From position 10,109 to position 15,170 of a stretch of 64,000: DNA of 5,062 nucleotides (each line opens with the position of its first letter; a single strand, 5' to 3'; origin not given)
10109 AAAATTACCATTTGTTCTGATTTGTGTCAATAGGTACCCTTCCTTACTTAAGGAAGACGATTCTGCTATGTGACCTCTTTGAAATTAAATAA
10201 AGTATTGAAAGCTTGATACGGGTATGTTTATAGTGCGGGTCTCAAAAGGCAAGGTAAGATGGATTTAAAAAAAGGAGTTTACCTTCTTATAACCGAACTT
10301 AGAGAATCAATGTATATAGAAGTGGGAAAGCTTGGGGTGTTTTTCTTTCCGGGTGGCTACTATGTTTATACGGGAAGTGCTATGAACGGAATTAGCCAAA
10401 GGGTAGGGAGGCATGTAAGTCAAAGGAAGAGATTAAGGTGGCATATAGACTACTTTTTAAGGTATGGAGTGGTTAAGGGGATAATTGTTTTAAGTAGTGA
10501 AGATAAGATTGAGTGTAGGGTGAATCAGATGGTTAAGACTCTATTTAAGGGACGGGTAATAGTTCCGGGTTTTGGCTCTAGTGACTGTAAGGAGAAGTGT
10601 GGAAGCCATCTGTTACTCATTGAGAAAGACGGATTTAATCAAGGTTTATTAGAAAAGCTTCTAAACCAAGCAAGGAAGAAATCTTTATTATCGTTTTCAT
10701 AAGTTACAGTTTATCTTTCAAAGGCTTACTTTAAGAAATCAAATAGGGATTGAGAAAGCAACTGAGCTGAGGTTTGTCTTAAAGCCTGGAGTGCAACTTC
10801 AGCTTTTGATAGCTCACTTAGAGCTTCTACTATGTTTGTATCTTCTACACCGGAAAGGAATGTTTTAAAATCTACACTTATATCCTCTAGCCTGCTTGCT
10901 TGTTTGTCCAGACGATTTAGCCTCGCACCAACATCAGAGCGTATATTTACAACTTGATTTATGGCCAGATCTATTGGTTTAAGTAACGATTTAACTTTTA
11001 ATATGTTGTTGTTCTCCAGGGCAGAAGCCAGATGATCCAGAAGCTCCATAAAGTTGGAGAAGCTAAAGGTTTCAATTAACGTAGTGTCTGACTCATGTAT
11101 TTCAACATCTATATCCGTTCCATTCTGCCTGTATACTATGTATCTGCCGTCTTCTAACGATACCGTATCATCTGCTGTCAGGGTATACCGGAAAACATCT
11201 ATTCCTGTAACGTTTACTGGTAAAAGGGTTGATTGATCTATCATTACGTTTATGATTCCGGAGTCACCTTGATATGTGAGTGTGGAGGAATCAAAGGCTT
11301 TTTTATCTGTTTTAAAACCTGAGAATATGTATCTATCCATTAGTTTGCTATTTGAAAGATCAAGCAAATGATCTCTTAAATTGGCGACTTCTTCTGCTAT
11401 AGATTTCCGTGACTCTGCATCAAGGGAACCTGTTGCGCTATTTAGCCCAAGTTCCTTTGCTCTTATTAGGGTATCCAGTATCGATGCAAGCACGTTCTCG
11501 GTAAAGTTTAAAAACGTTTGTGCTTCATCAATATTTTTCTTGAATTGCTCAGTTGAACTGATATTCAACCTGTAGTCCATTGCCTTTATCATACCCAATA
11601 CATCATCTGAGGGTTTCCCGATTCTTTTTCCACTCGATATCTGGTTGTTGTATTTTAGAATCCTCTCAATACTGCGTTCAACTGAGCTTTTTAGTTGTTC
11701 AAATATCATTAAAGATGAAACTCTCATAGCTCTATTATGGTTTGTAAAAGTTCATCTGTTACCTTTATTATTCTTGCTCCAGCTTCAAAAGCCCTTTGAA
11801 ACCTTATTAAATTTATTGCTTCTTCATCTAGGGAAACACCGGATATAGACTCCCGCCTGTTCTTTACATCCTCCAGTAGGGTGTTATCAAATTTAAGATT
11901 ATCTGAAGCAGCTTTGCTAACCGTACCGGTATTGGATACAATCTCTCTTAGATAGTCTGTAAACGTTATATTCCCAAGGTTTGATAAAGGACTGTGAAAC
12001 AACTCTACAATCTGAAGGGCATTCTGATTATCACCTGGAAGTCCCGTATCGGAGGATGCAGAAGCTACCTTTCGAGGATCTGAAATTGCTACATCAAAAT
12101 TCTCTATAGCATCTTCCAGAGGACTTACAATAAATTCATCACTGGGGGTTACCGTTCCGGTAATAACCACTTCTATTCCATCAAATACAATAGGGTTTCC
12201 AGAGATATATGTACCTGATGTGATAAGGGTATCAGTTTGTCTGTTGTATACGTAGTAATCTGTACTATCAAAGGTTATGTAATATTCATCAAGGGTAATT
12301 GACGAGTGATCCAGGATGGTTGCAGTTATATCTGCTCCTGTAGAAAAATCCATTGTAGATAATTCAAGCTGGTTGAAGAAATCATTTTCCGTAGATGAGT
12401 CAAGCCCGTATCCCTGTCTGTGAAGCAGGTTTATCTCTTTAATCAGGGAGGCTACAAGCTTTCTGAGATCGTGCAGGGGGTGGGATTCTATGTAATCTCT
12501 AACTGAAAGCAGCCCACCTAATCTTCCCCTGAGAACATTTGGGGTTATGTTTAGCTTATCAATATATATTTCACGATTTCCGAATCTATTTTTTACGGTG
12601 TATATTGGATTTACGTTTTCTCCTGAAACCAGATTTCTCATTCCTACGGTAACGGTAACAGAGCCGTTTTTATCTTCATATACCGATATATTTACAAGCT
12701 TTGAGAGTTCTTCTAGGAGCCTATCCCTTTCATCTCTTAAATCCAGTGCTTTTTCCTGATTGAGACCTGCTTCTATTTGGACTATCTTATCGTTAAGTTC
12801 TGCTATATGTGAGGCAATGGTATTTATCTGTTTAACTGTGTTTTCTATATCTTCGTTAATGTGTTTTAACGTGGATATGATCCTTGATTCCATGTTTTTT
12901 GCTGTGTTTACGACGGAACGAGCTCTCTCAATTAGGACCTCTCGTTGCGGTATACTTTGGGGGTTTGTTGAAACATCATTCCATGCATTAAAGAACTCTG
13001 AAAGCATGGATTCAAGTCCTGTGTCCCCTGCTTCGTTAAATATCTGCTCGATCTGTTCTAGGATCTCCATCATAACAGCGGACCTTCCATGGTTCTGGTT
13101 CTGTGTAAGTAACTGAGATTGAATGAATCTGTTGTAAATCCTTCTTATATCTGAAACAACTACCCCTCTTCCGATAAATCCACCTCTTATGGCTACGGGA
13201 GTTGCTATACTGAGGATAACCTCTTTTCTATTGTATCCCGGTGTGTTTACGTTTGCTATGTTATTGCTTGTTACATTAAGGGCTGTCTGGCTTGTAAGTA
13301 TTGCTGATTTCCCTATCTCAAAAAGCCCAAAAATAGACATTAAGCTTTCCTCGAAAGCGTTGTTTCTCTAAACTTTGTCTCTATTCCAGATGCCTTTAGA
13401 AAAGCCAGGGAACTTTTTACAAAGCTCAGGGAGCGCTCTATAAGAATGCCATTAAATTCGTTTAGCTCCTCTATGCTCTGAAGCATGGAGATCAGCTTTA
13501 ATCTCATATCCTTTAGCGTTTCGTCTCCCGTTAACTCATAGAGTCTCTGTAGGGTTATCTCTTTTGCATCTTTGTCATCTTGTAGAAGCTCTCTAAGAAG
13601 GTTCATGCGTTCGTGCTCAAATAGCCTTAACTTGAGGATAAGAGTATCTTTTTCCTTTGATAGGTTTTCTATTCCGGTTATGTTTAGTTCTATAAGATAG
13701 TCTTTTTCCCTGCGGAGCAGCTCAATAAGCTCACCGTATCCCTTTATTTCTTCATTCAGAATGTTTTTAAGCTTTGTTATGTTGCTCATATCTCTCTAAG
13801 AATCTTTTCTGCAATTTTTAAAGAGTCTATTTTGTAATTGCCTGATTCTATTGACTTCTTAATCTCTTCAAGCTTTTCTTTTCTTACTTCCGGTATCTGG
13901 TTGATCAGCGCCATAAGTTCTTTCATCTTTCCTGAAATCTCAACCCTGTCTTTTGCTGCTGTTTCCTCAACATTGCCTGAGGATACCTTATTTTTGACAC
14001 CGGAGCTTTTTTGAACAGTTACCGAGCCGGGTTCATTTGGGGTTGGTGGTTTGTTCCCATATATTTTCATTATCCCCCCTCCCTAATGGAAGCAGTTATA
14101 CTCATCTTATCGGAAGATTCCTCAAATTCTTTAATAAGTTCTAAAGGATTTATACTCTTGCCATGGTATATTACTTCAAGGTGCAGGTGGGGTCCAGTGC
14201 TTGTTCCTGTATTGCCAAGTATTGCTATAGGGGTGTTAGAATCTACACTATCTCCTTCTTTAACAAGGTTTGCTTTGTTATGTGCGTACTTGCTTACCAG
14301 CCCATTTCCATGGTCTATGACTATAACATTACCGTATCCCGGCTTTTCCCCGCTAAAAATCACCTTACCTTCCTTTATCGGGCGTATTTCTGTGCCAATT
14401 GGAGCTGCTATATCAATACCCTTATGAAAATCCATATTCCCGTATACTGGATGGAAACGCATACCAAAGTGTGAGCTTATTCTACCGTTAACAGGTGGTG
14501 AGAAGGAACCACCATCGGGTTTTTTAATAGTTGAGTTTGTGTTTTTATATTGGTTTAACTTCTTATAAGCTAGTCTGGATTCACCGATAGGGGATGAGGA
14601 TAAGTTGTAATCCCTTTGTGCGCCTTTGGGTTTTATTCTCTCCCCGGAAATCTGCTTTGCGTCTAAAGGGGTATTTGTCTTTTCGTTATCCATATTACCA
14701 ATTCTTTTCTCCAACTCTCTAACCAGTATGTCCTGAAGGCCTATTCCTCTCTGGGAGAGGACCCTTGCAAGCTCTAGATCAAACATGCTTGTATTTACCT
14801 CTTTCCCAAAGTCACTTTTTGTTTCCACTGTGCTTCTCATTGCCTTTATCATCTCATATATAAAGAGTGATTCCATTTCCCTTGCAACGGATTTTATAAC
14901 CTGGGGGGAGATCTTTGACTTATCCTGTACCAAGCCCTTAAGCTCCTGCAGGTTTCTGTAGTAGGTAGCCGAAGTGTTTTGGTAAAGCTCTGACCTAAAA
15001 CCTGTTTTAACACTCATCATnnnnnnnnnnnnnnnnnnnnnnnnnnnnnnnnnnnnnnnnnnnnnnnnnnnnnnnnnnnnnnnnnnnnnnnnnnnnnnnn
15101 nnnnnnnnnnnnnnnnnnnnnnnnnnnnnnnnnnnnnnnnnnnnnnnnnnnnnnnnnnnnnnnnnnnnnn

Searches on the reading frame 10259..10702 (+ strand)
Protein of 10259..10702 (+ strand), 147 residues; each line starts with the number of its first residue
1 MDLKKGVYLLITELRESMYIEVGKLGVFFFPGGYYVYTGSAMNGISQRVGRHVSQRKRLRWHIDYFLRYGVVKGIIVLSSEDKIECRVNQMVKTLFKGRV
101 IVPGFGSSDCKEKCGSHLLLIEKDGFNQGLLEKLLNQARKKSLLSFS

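Call 78: search_protein_families(library=pfam, max_evalue=0.000001, proteins=[window:10259-10702:+])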
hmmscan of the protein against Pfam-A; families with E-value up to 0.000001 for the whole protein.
window:10259-10702:+ (147 aa): 1 family
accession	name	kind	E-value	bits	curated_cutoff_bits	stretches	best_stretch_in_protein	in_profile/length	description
PF01986.22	DUF123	-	1.5e-21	77.1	25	1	30-119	3-94/95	Domain of unknown function DUF123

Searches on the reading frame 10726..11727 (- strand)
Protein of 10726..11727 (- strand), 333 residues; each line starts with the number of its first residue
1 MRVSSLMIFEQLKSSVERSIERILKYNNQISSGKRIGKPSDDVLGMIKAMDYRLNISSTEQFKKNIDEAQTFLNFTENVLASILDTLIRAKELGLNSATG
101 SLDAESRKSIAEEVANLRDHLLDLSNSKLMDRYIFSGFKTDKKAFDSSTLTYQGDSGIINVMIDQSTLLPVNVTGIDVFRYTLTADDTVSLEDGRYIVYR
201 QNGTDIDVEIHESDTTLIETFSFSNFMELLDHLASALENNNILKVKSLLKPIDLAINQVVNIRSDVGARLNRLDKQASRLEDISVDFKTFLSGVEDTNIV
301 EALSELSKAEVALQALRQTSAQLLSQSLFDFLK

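Call 78: search_protein_families(library=pfam, max_evalue=0.000001, proteins=[window:10726-11727:-])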
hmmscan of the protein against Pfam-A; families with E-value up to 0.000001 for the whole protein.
window:10726-11727:- (333 aa): 2 families
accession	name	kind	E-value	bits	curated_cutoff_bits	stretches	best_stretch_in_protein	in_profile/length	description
PF00669.25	Flagellin_N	-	5.7e-16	59.3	26.6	1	3-137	1-136/139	Bacterial flagellin N-terminal helical region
PF00700.27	Flagellin_C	-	1.2e-08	35.6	23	1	250-326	2-74/86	Bacterial flagellin C-terminal helical region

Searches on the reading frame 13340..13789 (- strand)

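Call 78: search_protein_families(library=pfam, max_evalue=0.000001, proteins=[window:13340-13789:-])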
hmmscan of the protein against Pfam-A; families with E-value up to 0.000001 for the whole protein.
window:13340-13789:- (149 aa): 1 family
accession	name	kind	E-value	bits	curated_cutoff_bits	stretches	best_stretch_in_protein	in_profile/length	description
PF05130.17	FlgN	-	3.3e-25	89.7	30.5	1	1-133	1-131/147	FlgN protein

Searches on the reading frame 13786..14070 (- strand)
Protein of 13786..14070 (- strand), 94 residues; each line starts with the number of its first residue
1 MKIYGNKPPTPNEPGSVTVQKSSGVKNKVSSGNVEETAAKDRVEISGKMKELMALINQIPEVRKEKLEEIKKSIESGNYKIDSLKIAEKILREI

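Call 79: search_protein_families(library=pfam, max_evalue=0.000001, proteins=[window:13786-14070:-])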
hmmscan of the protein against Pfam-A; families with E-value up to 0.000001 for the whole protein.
window:13786-14070:- (94 aa): 1 family
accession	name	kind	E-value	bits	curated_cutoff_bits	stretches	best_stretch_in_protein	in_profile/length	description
PF04316.19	FlgM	-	5.5e-16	59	25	1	41-91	1-54/55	Anti-sigma-28 factor, FlgM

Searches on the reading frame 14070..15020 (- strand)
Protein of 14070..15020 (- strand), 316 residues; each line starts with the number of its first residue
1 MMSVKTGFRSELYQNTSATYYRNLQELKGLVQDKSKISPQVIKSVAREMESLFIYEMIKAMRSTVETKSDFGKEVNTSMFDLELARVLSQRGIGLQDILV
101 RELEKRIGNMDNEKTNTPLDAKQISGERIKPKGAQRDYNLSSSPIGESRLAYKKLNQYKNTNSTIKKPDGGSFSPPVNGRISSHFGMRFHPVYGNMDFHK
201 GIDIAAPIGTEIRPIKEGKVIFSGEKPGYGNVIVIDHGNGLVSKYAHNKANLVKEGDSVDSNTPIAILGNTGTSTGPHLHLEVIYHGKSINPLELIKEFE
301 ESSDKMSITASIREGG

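Call 79: search_protein_families(library=pfam, max_evalue=0.000001, proteins=[window:14070-15020:-])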
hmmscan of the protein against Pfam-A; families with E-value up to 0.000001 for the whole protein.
window:14070-15020:- (316 aa): 2 families
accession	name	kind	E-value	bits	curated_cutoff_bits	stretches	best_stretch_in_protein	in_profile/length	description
PF01551.29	Peptidase_M23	-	3.3e-32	111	28.7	1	198-292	2-96/96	Peptidase family M23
PF10135.14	Rod-binding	-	6.7e-07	30.2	25.1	0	59-101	1-50/51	Rod binding protein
